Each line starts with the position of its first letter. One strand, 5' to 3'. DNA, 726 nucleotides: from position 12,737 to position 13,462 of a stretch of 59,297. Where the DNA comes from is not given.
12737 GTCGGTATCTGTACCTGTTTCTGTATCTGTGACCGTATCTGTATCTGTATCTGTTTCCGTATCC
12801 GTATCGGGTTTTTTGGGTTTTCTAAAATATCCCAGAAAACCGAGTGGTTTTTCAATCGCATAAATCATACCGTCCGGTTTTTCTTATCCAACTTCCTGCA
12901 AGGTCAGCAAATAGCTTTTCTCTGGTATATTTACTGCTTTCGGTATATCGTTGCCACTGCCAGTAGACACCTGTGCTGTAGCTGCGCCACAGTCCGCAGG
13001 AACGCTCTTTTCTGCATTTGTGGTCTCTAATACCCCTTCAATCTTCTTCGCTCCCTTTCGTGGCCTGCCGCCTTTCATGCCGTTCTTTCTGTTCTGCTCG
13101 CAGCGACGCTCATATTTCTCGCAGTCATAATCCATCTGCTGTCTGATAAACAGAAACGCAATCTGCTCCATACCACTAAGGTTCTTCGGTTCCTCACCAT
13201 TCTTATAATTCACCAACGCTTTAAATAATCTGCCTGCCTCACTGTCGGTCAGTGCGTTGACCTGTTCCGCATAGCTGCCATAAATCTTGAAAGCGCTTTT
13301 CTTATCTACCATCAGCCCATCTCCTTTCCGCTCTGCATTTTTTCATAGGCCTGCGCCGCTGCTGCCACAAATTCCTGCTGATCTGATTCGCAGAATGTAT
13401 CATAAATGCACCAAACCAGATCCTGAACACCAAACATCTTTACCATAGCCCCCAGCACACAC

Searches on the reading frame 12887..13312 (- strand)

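Call 13: search_protein_families(library=phrogs, proteins=[window:12887-13312:-], max_evalue=0.01)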
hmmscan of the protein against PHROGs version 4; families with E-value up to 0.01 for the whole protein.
window:12887-13312:- (142 aa): 4 families
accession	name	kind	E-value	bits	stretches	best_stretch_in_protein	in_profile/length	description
phrog_16304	-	unknown function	7.2e-26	92.6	1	3-92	2-91/244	-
phrog_19415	-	unknown function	1.6e-12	48.9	1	2-104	2-104/224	-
phrog_15768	-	unknown function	2.5e-12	48.3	1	6-93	3-82/228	-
phrog_6451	-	DNA, RNA and nucleotide metabolism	0.00088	20.1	1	49-93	70-114/272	primosomal protein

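Call 14: search_protein_families(library=pfam, proteins=[window:12887-13312:-], max_evalue=0.01)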
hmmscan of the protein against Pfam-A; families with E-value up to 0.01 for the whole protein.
window:12887-13312:- (142 aa): 1 family
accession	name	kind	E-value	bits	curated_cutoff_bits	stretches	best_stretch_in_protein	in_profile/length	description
PF19808.4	DUF6291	-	1.9e-26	92.5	27.2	1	8-85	2-79/79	Family of unknown function (DUF6291)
